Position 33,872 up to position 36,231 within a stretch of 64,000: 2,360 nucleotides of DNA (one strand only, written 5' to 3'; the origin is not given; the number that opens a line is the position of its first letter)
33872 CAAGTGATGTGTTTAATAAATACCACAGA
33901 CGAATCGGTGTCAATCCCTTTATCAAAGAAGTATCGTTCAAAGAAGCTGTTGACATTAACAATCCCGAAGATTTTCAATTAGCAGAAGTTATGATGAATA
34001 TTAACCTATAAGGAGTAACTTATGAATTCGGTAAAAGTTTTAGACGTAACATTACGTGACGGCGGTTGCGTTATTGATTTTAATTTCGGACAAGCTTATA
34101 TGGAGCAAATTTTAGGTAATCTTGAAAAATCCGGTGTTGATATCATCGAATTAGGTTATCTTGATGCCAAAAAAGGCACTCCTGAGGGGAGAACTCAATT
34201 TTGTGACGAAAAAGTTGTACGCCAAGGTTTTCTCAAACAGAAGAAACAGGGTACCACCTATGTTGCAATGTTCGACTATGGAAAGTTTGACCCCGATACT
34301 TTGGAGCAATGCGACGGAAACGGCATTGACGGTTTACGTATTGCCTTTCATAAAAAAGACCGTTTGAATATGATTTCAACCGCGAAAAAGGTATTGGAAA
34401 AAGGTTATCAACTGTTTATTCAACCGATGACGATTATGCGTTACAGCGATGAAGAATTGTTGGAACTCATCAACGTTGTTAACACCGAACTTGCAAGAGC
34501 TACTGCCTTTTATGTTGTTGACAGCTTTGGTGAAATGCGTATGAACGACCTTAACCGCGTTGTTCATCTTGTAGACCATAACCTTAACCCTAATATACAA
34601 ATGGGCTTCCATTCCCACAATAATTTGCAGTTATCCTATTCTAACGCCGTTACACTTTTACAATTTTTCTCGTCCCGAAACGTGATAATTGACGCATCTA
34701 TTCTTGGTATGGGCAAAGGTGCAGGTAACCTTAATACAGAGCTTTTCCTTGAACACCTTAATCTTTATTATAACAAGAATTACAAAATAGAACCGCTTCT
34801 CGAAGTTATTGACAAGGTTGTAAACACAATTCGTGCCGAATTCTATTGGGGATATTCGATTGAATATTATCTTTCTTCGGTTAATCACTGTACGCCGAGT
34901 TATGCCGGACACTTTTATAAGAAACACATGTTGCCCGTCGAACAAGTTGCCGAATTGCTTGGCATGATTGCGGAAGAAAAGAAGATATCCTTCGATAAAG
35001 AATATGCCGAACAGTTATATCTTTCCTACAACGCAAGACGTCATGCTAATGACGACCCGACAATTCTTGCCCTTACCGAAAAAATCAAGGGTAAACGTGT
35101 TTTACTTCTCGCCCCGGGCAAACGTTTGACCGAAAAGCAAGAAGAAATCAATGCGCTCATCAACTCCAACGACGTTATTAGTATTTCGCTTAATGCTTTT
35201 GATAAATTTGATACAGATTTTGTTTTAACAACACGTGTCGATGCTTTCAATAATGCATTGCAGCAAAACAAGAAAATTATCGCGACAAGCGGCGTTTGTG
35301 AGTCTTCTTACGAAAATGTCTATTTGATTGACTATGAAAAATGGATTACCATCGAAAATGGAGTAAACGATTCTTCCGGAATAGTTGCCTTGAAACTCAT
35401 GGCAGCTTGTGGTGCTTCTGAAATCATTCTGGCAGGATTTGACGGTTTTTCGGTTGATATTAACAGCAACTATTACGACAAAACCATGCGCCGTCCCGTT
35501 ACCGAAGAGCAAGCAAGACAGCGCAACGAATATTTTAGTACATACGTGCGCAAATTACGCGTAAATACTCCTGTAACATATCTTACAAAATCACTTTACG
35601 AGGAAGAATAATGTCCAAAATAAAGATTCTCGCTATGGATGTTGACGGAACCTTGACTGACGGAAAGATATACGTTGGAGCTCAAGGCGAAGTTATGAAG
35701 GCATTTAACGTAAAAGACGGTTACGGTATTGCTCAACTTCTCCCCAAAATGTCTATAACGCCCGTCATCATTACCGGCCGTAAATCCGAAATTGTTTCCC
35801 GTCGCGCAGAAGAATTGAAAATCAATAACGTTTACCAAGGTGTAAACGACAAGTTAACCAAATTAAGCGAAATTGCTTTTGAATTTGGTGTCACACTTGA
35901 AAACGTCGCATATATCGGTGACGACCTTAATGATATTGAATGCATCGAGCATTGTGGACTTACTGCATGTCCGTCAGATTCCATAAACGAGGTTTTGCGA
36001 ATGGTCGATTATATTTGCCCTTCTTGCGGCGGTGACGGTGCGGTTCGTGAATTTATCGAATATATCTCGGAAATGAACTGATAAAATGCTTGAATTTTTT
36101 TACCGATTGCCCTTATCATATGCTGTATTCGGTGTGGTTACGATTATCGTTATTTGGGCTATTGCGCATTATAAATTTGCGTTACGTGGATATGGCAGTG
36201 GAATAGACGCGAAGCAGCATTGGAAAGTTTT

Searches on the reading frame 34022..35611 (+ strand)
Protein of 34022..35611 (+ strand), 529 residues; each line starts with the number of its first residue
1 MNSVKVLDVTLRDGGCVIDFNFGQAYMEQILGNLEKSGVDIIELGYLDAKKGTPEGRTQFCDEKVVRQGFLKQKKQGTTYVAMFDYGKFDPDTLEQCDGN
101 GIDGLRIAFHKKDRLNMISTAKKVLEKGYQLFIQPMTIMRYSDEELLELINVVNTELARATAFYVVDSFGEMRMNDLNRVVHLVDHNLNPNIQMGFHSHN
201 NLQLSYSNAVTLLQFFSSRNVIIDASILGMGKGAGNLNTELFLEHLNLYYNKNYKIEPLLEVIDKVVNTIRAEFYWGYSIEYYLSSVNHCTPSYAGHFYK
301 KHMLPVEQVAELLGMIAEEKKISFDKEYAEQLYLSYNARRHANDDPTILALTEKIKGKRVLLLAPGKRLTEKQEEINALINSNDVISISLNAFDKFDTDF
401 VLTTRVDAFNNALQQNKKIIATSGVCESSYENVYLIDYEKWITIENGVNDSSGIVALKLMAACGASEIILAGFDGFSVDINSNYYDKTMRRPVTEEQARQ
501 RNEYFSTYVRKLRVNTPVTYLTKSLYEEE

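Call 9: search_protein_families(library=pfam, proteins=[window:34022-35611:+])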
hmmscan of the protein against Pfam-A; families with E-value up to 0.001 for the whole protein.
window:34022-35611:+ (529 aa): 1 family
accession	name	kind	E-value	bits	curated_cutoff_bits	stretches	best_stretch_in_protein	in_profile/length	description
PF00682.25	HMGL-like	-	7.8e-17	62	29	1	122-246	120-239/260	HMGL-like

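Call 10: search_protein_families(library=ncbifam, proteins=[window:34022-35611:+], max_evalue=0.00001)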
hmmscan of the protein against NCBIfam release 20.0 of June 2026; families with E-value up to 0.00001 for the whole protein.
window:34022-35611:+ (529 aa): 10 families
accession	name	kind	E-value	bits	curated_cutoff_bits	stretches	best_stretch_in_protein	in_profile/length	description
NF006049.0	PRK08195.1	subfamily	5.6e-30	104.5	229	1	2-271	6-271/344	4-hyroxy-2-oxovalerate/4-hydroxy-2-oxopentanoic acid aldolase,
TIGR03217.1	4OH_2_O_val_ald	equivalog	6.2e-27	94.7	286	1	3-270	2-265/334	4-hydroxy-2-oxovalerate aldolase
NF002085.0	PRK00915.1-2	subfamily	2.6e-10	39.7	517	1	2-262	12-267/504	2-isopropylmalate synthase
TIGR02146.1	LysS_fung_arch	equivalog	7.4e-10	38.6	413.55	1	6-269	1-258/344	homocitrate synthase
NF002088.0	PRK00915.1-5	equivalog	1.7e-08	33.5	697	0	1-52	1-52/514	2-isopropylmalate synthase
TIGR02090.1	LEU1_arch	subfamily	4.3e-08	32.7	484.75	1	4-261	1-253/363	isopropylmalate/citramalate/homocitrate synthases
TIGR00973.1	leuA_bact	equivalog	6.3e-07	28.2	598.7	0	4-53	2-51/494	2-isopropylmalate synthase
NF002086.0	PRK00915.1-3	equivalog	8.9e-07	27.7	532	0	146-242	153-246/516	2-isopropylmalate synthase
NF002084.0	PRK00915.1-1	equivalog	1.4e-06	27.1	748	0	2-46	3-47/523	2-isopropylmalate synthase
TIGR02660.1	nifV_homocitr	equivalog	7.1e-06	25.5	462.9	0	140-257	138-248/365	homocitrate synthase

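Call 62: find_homologous_proteins(query=window:34022-35611:+, max_evalue=1e-30)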
Query window:34022-35611:+ (529 aa): 7075 proteins with E <= 1e-30 among 8000 candidates; the best 120 are listed.
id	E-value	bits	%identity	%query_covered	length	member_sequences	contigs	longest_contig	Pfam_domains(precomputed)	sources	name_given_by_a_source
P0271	0.0e+0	1103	93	100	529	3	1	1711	PF00682.26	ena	-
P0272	0.0e+0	1081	89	100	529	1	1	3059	PF00682.26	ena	-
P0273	1.0e-296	1003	83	100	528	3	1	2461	PF00682.26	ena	-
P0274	1.2e-294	996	83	100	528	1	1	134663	PF00682.26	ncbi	-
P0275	9.6e-294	993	82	100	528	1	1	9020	PF00682.26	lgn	-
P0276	1.0e-293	993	82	100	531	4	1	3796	PF00682.26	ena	-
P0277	7.3e-293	990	83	100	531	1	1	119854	PF00682.26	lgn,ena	-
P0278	2.1e-292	988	81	100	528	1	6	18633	PF00682.26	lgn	-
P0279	2.4e-290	982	81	100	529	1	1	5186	PF00682.26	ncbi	-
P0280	5.7e-288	974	82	100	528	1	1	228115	PF00682.26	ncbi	-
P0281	8.2e-287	970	80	100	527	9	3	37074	PF00682.26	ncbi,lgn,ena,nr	ncbi:MAG: aldolase catalytic domain-containing protein [Clostridia bacterium]|nr:aldolase catalytic 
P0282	2.7e-285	965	80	100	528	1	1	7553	PF00682.26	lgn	-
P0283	6.8e-285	964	78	100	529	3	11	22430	PF00682.26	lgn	-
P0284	2.2e-284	962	78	100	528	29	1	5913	PF00682.26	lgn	-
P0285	3.2e-283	958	79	100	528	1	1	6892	PF00682.26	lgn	-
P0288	1.2e-281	953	78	100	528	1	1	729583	PF00682.26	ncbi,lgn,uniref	ncbi:aldolase catalytic domain-containing protein [Dysosmobacter sp. Sow4_B12]|uniref:aldolase catal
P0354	3.3e-221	754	61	100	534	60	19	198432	PF00682.26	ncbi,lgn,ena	-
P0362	9.6e-219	745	63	99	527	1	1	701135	PF00682.26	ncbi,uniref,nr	ncbi:aldolase catalytic domain-containing protein [Lacrimispora algidixylanolytica]|uniref:Pyruvate 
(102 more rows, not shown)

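Call 63: find_encoding_contigs(protein=P0288, flank=10000, max_places=1)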
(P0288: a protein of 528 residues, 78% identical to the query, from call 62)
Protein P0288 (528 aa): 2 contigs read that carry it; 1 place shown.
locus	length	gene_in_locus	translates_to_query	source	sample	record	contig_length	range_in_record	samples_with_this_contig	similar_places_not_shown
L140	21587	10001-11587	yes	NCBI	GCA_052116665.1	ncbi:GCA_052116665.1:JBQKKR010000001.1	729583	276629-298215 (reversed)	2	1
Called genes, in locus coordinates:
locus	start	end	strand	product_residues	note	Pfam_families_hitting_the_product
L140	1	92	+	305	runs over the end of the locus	PF00535:Glycos_transf_2, PF10111:Glyco_tranf_2_2 (weak)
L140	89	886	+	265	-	PF05704:Caps_synth (weak), PF04488:Gly_transf_sug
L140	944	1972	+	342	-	PF01757:Acyl_transf_3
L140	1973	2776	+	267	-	PF01973:MptE-like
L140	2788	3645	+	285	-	PF01061:ABC2_membrane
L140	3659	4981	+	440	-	PF00005:ABC_tran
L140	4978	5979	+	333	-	PF00535:Glycos_transf_2, PF10111:Glyco_tranf_2_2 (weak), PF13641:Glyco_tranf_2_3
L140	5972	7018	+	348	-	PF00535:Glycos_transf_2, PF10111:Glyco_tranf_2_2, PF13641:Glyco_tranf_2_3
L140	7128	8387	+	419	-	PF20706:GT4-conflict (weak), PF00534:Glycos_transf_1, PF13692:Glyco_trans_1_4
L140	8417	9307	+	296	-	PF01501:Glyco_transf_8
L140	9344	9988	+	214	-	PF02348:CTP_transf_3, PF12804:NTP_transf_3 (weak)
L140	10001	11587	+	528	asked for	PF00682:HMGL-like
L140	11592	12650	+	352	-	PF01757:Acyl_transf_3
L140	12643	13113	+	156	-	PF00702:Hydrolase (faint), PF08282:Hydrolase_3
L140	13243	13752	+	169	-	PF02075:RuvC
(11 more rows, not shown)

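Call 64: find_encoding_contigs(protein=P0362, flank=10000, max_places=1)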
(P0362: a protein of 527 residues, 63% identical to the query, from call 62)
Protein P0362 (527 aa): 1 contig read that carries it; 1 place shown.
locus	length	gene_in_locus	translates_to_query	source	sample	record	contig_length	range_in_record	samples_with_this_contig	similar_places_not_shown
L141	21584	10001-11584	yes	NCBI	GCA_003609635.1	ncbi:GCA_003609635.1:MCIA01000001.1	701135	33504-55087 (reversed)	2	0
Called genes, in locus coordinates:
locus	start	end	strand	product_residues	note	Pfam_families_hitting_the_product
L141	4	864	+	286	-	PF03706:LPG_synthase_TM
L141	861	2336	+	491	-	-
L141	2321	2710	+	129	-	-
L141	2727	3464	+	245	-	-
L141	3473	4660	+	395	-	PF01757:Acyl_transf_3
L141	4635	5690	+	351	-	PF01973:MptE-like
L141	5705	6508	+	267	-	PF00535:Glycos_transf_2, PF10111:Glyco_tranf_2_2, PF13641:Glyco_tranf_2_3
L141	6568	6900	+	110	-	-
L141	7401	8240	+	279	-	PF17836:PglD_N (weak), PF22674:C2185-like_N, PF05711:TylF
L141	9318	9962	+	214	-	PF02348:CTP_transf_3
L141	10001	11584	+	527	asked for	PF00682:HMGL-like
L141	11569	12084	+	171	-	PF03050:DDE_Tnp_IS66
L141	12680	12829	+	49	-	-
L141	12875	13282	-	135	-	-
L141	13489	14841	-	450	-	PF01473:Choline_bind_1 (faint), PF19127:Choline_bind_3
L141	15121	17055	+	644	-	PF02776:TPP_enzyme_N, PF00205:TPP_enzyme_M, PF02775:TPP_enzyme_C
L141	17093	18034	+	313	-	PF01370:Epimerase, PF05368:NmrA (weak), PF16363:GDP_Man_Dehyd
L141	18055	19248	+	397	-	PF07021:MetW (weak), PF13489:Methyltransf_23, PF13847:Methyltransf_31 (weak), PF08241:Methyltransf_11 (weak), PF08242:Methyltransf_12 (weak), PF08484:Methyltransf_14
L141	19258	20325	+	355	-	PF08240:ADH_N, PF00107:ADH_zinc_N, PF13602:ADH_zinc_N_2 (weak)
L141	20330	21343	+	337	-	PF00535:Glycos_transf_2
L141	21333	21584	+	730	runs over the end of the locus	PF13506:Glyco_transf_21 (faint), PF00535:Glycos_transf_2, PF10111:Glyco_tranf_2_2 (weak), PF13641:Glyco_tranf_2_3, PF13632:Glyco_trans_2_3 (faint), PF00535:Glycos_transf_2, PF10111:Glyco_tranf_2_2 (weak), PF13641:Glyco_tranf_2_3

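Call 65: find_encoding_contigs(protein=P0354, flank=10000, max_places=1)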
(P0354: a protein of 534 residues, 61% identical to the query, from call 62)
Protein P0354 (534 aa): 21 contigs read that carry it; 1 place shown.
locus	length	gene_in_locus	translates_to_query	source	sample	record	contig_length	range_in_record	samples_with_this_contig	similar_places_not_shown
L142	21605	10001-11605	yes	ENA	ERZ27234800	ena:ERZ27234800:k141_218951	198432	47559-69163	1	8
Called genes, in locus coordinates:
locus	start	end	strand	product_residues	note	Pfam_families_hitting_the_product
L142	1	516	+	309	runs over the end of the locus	PF00456:Transketolase_N, PF13292:DXP_synthase_N (weak), PF00676:E1_dh, PF09364:XFP_N (weak)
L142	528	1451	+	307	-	PF02779:Transket_pyr, PF02780:Transketolase_C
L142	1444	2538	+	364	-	PF13477:Glyco_trans_4_2, PF00534:Glycos_transf_1, PF13692:Glyco_trans_1_4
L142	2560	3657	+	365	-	PF14897:EpsG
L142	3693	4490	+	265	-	PF00535:Glycos_transf_2, PF10111:Glyco_tranf_2_2, PF13641:Glyco_tranf_2_3, PF13632:Glyco_trans_2_3 (weak)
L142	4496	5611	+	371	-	PF13439:Glyco_transf_4, PF20706:GT4-conflict (weak), PF00534:Glycos_transf_1, PF13692:Glyco_trans_1_4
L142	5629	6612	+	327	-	PF00535:Glycos_transf_2, PF10111:Glyco_tranf_2_2, PF13641:Glyco_tranf_2_3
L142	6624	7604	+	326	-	PF00535:Glycos_transf_2, PF10111:Glyco_tranf_2_2, PF13641:Glyco_tranf_2_3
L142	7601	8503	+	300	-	PF00535:Glycos_transf_2, PF10111:Glyco_tranf_2_2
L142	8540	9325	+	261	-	PF01973:MptE-like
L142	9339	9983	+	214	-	PF02348:CTP_transf_3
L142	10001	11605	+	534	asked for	PF00682:HMGL-like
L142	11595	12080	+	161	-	PF00702:Hydrolase (faint), PF08282:Hydrolase_3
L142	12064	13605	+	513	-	PF01943:Polysacc_synt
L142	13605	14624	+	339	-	PF00535:Glycos_transf_2, PF10111:Glyco_tranf_2_2, PF13641:Glyco_tranf_2_3 (weak)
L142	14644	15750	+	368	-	PF04230:PS_pyruv_trans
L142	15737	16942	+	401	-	PF00037:Fer4 (faint), PF12837:Fer4_6 (faint), PF12838:Fer4_7, PF13187:Fer4_9 (weak), PF13237:Fer4_10 (faint), PF14697:Fer4_21 (faint), PF04432:FrhB_FdhB_C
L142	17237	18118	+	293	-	PF00535:Glycos_transf_2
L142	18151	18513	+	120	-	-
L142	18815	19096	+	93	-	-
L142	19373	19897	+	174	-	PF12773:DZR (weak), PF13240:Zn_Ribbon_1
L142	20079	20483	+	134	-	-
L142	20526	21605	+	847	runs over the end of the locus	PF13599:Pentapeptide_4, PF00805:Pentapeptide, PF13576:Pentapeptide_3, PF13599:Pentapeptide_4, PF00805:Pentapeptide (weak)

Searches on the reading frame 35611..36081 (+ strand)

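Call 9: search_protein_families(library=pfam, proteins=[window:35611-36081:+])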
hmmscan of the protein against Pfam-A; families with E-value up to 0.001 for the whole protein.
window:35611-36081:+ (156 aa): 2 families
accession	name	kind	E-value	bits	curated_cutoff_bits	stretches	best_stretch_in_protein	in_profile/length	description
PF08282.18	Hydrolase_3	-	7.5e-11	42.7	20.9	1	75-143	182-250/255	haloacid dehalogenase-like hydrolase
PF00702.32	Hydrolase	-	3.9e-07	31.1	26.4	0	44-115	110-190/191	haloacid dehalogenase-like hydrolase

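Call 10: search_protein_families(library=ncbifam, proteins=[window:35611-36081:+], max_evalue=0.00001)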
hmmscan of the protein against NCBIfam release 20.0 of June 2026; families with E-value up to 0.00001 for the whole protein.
window:35611-36081:+ (156 aa): 11 families
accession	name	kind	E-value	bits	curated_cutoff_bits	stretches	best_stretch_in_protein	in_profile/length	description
TIGR01670.1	KdsC-phosphatas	subfamily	4.5e-48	163.1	106.95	1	4-155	1-151/154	3-deoxy-D-manno-octulosonate 8-phosphate phosphatase, YrbI family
NF007019.0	PRK09484.1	equivalog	1.1e-45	155.6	208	1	2-152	23-172/187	3-deoxy-manno-octulosonate-8-phosphatase KdsC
NF058599.1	KDN-9-PPhBT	equivalog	2.5e-42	144.6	180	1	4-152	2-149/152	3-deoxy-D-glycero-D-galacto-nonulopyranosonate 9-phosphatase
TIGR02726.1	phenyl_P_delta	equivalog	3.5e-28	98.9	281.95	1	3-152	6-154/169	phenylphosphate carboxylase subunit delta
NF002245.0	PRK01158.1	equivalog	1.8e-14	53.6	198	1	79-154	156-230/233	phosphoglycolate phosphatase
TIGR01662.1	HAD-SF-IIIA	subfamily_domain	5.3e-12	46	44.6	1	5-119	1-135/141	HAD-IIIA family hydrolase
TIGR00099.1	Cof-subfamily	subfamily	8.5e-12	45.2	137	1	79-143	187-251/256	Cof-type HAD-IIB family hydrolase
TIGR01487.1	Pglycolate_arch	equivalog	9.4e-10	38.7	122.75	0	80-145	147-212/215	phosphoglycolate phosphatase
NF007806.0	PRK10513.1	equivalog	1.4e-07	31.2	273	0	80-151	196-267/270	sugar-phosphatase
TIGR01484.1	HAD-SF-IIB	subfamily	3.9e-06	27.1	41.8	0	80-118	180-218/221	HAD-IIB family hydrolase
NF045966.1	YcsE_rel_Pase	equivalog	4.6e-06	26.3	220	0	80-146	191-257/265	YcsE-related riboflavin metabolism phosphatase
